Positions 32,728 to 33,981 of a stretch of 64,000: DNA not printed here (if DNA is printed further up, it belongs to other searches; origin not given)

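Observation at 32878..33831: Polyprenyl-synthase fold lacking several chain-elongation motifs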

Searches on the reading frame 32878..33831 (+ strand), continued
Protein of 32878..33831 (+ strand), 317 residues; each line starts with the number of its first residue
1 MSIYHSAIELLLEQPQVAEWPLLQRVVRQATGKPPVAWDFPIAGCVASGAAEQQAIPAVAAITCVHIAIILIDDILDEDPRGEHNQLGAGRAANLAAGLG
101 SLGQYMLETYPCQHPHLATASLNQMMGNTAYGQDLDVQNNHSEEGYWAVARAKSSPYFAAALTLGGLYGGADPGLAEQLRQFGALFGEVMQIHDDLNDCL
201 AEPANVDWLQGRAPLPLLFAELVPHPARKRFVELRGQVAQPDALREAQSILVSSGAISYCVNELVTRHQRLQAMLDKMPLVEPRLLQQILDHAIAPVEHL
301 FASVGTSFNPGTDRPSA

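Call 27: search_solved_structures(query=A1, max_evalue=10, show_alignments=0)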
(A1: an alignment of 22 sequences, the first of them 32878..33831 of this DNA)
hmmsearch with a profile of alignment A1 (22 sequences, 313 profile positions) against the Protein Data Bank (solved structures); distinct sequences matched with E-value up to 10: 140 (the best 60 are shown).
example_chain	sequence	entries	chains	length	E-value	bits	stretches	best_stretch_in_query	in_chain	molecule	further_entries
5ze6_A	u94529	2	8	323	8.8e-15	57.8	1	39-237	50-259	Octaprenyl diphosphate synthase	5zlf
3wjk_A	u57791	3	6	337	9.9e-15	57.6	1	39-237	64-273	Octaprenyl diphosphate synthase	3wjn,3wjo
5jfq_A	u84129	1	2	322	1e-14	57.6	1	40-209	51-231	Geranylgeranyl Pyrophosphate Synthetase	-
4jxy_A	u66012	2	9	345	1.5e-14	57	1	40-280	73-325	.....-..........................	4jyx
3oyr_A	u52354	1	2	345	3.9e-14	55.7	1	38-289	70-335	Trans-isoprenyl diphosphate synthase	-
9imq_A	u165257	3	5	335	1.2e-13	54.1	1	48-279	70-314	Nonaprenyl diphosphate synthase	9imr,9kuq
1wy0_A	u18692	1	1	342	1.6e-13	53.6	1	42-276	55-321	geranylgeranyl pyrophosphate synthetase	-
3nf2_A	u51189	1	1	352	6.1e-13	51.8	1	34-234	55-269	Putative polyprenyl synthetase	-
9v4g_A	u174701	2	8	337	4.8e-12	48.8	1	41-244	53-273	prenyltransferase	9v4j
3lmd_A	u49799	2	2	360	5.9e-12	48.5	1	52-281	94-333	Geranylgeranyl pyrophosphate synthase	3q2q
3rmg_A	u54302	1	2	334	8.1e-12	48.1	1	9-279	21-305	Octaprenyl-diphosphate synthase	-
3mzv_A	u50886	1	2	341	2.8e-11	46.3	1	20-280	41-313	Decaprenyl diphosphate synthase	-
3kra_A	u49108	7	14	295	4.1e-11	45.7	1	33-203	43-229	Geranyl diphosphate synthase large subunit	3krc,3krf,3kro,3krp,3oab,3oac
9ims_A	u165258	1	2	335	5.1e-11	45.4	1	48-279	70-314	Nonaprenyl diphosphate synthase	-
4jxn_A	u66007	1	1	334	6.5e-11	45.1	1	19-273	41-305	Octaprenyl-diphosphate synthase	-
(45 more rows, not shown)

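Call 28: predict_structure(alignment_id=A1)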
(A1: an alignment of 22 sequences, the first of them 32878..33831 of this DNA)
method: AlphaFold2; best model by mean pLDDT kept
length: 317 residues; sequences in the alignment: 22
mean_pLDDT: 94.0   pTM: 0.91
mean pLDDT of the five models: 94.0, 93.4, 93.4, 91.0, 90.8
residues with pLDDT >= 90: 269; 70-90: 37; 50-70: 7; < 50: 4
segments of 3 or more residues with pLDDT < 50: 314-317
pLDDT, mean of each block of 10 residues (from residue 1): 94 97 96 90 98 98 97 93 94 98 98 98 98 94 96 97 98 99 98 93 87 93 96 94 96 96 96 98 97 91 74 50
secondary structure, 60 per line:
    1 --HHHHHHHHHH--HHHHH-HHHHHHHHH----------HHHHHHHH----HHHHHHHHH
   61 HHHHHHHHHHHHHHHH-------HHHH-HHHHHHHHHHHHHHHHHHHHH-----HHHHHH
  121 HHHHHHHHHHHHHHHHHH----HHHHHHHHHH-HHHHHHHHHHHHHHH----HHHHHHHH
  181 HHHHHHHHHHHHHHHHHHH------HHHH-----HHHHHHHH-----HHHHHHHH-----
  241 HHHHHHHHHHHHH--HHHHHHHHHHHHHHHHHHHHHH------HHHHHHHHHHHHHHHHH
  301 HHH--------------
elements in order: H3-12 H15-19 H21-29 H40-47 H52-76 H84-87 H89-109 H115-138 H143-152 H154-168 H173-199 H206-209 H215-222 H228-235 H241-253 H256-277 H284-303

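Call 32: fold_search(model_id=the predicted structure, library=pdb)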
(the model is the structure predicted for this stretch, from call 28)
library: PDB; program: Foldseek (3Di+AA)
matches with E <= 10: 709; with E <= 0.001: 442
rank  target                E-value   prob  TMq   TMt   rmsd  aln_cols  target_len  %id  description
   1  3nf2                  1.8e-08  1.00  0.71  0.67   5.9       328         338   19  Crystal structure of polyprenyl synthetase from Streptomyces coelicolor A3(2) (released 2010-08-04)
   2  3mzv_B                2.0e-08  1.00  0.77  0.75   3.8       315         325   21  Crystal structure of a decaprenyl diphosphate synthase from Rhodobacter capsulatus (released 2010-06-09)
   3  9imr_B                3.1e-08  1.00  0.75  0.73   3.8       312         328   21  Crystal structure of geranylgeranyl pyrophosphate synthase Rv0562 from Mycobacterium tuberculosis in complex with IPP (released 2025-07-09)
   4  9imr_A                4.4e-08  1.00  0.74  0.71   3.9       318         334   20  Crystal structure of geranylgeranyl pyrophosphate synthase Rv0562 from Mycobacterium tuberculosis in complex with IPP (released 2025-07-09)
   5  4jyx_H                7.5e-08  1.00  0.77  0.77   3.4       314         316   19  Crystal structure of polyprenyl synthase PATL_3739 (TARGET EFI-509195) FROM PSEUDOALTEROMONAS ATLANTICA, COMPLEX WITH  (released 2013-04-10)
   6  3mzv_A                7.9e-08  1.00  0.74  0.75   4.0       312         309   18  Crystal structure of a decaprenyl diphosphate synthase from Rhodobacter capsulatus (released 2010-06-09)
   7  1wy0                  8.9e-08  1.00  0.78  0.76   3.5       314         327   21  Crystal structure of geranylgeranyl pyrophosphate synthetase from Pyrococcus horikoshii Ot3 (released 2006-02-14)
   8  9kuq                  8.9e-08  1.00  0.70  0.72   3.8       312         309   20  Crystal structure of a C45 isoprenyl diphosphate synthase, Rv0562 from Mycobacterium tuberculosis (released 2025-07-09)
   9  3wjo_B                1.1e-07  1.00  0.74  0.76   3.8       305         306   18  Crystal structure of Octaprenyl Pyrophosphate synthase from Escherichia coli with isopentenyl pyrophosphate (IPP) (released 2014-06-18)
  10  9imq_B                1.1e-07  1.00  0.67  0.71   3.0       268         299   22  Crystal structure of a C45 isoprenyl diphosphate synthase, Rv0562 from Mycobacterium tuberculosis (released 2025-07-09)
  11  4jyx_A                1.2e-07  1.00  0.77  0.77   3.5       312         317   18  Crystal structure of polyprenyl synthase PATL_3739 (TARGET EFI-509195) FROM PSEUDOALTEROMONAS ATLANTICA, COMPLEX WITH  (released 2013-04-10)
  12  3oyr_B                1.3e-07  1.00  0.77  0.75   3.5       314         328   23  Crystal structure of polyprenyl synthase from Caulobacter crescentus CB15 complexed with calcium and isoprenyl diphosp (released 2010-10-13)
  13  4jyx_B                1.3e-07  1.00  0.77  0.77   3.3       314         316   18  Crystal structure of polyprenyl synthase PATL_3739 (TARGET EFI-509195) FROM PSEUDOALTEROMONAS ATLANTICA, COMPLEX WITH  (released 2013-04-10)
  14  4jxy                  1.5e-07  1.00  0.74  0.75   4.5       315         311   18  CRYSTAL STRUCTURE OF POLYPRENYL SYNTHASE PATL_3739 (TARGET EFI-509195) FROM Pseudoalteromonas atlantica (released 2013-04-17)
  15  4gp2_A                1.6e-07  1.00  0.77  0.71   4.4       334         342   19  Crystal structure of ISOPRENOID SYNTHASE A3MSH1 (TARGET EFI-501992) from pyrobaculum calidifontis complexed with DMAPP (released 2012-10-10)
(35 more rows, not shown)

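Call 33: search_solved_structures(query=window:32878-33831:+, max_evalue=1e-7, show_alignments=5)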
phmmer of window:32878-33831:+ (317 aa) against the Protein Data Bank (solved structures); distinct sequences matched with E-value up to 1e-7: 7.
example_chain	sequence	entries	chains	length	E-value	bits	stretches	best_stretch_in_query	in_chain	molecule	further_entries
3oyr_A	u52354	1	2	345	2.8e-12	49.8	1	40-294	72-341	Trans-isoprenyl diphosphate synthase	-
9imq_A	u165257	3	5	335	1.6e-09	40.7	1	57-292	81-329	Nonaprenyl diphosphate synthase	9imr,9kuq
3lmd_A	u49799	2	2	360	4.1e-09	39.4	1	53-279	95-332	Geranylgeranyl pyrophosphate synthase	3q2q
9v4g_A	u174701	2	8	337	2.6e-08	36.8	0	32-273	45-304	prenyltransferase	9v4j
3rmg_A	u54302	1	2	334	4.6e-08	36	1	49-279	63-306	Octaprenyl-diphosphate synthase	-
5ze6_A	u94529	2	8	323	7.4e-08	35.3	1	55-240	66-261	Octaprenyl diphosphate synthase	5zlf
3wjk_A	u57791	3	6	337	8.5e-08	35.1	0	55-240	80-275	Octaprenyl diphosphate synthase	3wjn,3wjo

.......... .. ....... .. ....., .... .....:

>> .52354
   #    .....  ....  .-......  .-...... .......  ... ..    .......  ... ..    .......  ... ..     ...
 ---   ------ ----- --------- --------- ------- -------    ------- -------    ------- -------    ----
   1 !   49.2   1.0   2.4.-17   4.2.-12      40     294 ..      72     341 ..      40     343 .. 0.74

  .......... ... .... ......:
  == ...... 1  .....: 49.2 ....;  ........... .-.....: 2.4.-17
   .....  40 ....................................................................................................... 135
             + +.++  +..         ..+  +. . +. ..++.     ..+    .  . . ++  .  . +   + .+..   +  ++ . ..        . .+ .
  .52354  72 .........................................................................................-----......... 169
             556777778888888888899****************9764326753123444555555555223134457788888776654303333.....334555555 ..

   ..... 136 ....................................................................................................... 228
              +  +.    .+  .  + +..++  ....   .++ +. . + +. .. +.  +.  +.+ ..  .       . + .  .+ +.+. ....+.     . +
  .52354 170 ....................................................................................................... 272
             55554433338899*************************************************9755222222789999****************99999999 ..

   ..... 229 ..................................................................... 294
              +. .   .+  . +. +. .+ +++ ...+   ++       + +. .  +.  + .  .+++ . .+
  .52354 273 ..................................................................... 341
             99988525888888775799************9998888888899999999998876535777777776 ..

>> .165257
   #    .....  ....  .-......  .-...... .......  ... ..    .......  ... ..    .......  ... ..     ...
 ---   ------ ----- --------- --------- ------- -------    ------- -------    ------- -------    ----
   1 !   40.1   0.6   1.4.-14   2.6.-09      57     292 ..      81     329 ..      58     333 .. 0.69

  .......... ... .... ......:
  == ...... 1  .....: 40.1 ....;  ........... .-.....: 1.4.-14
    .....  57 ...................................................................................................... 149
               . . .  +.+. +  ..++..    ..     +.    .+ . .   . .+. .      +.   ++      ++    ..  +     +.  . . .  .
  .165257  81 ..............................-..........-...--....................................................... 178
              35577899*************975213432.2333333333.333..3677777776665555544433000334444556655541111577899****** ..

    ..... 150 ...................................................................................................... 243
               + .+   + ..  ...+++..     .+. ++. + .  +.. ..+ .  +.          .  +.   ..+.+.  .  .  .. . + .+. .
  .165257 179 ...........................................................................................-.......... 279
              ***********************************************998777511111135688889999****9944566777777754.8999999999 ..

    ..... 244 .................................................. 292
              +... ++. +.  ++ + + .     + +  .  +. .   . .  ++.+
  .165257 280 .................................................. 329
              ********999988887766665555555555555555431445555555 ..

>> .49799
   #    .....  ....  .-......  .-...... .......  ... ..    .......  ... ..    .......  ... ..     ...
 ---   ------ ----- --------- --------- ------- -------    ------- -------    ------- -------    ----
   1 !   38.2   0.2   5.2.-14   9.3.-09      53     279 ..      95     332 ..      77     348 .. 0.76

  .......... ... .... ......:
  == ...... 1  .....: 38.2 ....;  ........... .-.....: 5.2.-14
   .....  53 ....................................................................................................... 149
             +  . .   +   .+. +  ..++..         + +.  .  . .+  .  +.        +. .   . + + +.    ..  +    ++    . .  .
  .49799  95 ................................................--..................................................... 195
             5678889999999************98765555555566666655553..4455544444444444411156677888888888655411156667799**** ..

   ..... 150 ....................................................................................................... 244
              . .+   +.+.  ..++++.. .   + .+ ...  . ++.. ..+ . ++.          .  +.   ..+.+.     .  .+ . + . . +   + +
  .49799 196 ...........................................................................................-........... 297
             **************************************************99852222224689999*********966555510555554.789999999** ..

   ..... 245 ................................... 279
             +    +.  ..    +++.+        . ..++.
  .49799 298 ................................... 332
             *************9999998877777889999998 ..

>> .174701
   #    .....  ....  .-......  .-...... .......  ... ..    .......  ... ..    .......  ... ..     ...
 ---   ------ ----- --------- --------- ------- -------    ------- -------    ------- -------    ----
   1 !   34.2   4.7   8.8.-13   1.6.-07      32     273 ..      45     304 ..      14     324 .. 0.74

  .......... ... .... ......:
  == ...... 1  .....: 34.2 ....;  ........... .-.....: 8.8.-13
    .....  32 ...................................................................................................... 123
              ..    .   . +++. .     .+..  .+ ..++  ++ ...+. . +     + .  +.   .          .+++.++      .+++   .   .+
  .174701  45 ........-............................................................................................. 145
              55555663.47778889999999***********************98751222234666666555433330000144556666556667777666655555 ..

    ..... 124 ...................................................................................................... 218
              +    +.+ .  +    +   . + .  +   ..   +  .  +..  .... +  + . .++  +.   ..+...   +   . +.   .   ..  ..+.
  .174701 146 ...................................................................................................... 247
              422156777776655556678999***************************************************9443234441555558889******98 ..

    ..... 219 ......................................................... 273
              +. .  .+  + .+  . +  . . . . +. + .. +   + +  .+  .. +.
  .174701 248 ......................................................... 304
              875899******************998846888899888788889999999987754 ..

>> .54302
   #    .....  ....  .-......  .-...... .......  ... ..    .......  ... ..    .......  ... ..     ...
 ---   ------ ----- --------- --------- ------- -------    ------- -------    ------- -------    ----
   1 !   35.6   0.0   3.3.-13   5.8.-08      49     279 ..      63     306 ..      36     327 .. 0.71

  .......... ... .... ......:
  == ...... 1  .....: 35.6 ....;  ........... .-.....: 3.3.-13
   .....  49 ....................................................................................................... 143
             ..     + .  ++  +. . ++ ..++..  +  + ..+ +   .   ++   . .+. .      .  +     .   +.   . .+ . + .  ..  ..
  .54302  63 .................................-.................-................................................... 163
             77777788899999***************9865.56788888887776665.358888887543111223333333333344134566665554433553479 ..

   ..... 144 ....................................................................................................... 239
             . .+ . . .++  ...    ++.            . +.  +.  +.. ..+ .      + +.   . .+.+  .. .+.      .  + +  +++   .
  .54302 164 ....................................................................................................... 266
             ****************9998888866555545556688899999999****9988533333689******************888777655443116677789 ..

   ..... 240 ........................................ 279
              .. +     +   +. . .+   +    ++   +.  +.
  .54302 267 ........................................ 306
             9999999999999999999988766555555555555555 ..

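Call 50: search_dna_similar(query=window:32878-33831:+, collection=plasmids, mode=protein, max_evalue=0.00001, max_rows=15)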
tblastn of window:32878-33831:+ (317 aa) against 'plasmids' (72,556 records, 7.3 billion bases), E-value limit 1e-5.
No match.

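Call 76: search_protein_representatives(alignment_id=A1)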
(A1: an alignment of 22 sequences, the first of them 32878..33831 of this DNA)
Query: 22 sequences, 313 profile positions. Proteins with E-value up to 0.001 (for the whole library): 11282; up to 1e-10: 1848; up to 1e-30: 240. The best 150 are listed.
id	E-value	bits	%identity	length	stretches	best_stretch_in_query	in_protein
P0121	1.9e-140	483.8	-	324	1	1-310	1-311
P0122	5.7e-110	383.7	-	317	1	1-308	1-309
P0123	7.0e-109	380.1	-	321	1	1-307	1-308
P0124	2.5e-108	378.3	-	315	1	1-304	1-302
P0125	1.9e-106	372.1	-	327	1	5-311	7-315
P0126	7.6e-105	366.8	-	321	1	2-309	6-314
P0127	1.1e-104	366.4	-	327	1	13-306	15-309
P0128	3.9e-104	364.5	-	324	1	1-309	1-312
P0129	6.0e-104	363.9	-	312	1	1-308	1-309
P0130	1.3e-102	359.5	-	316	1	9-309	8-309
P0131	6.1e-102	357.3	-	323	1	10-311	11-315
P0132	1.0e-101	356.5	-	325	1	8-310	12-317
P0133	1.7e-101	355.8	-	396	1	2-310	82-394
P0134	1.8e-101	355.8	-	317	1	1-307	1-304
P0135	5.3e-101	354.2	-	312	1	1-304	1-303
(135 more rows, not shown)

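Call 79: find_encoding_contigs(protein=P0133, flank=5000, max_places=3)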
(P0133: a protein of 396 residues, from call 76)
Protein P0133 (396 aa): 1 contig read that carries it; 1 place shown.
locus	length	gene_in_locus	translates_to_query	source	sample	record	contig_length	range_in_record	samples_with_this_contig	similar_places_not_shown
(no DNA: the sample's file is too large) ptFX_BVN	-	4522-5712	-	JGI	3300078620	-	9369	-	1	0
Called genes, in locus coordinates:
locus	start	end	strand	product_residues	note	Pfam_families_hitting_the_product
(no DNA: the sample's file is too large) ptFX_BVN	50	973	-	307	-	PF01464:SLT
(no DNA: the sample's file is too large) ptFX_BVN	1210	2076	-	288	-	-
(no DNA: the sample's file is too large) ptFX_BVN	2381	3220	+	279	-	PF08867:FRG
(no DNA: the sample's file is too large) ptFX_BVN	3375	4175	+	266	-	PF01844:HNH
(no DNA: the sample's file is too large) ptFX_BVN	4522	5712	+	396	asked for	PF00348:polyprenyl_synt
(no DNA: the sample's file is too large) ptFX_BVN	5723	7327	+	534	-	PF23894:LD_SV2 (faint), PF13599:Pentapeptide_4, PF25296:Decapeptide (faint), PF00805:Pentapeptide, PF13599:Pentapeptide_4, PF00805:Pentapeptide (weak), PF13576:Pentapeptide_3 (weak), PF00805:Pentapeptide (weak)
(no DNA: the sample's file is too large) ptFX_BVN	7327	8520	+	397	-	-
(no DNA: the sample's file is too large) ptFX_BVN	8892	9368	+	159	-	?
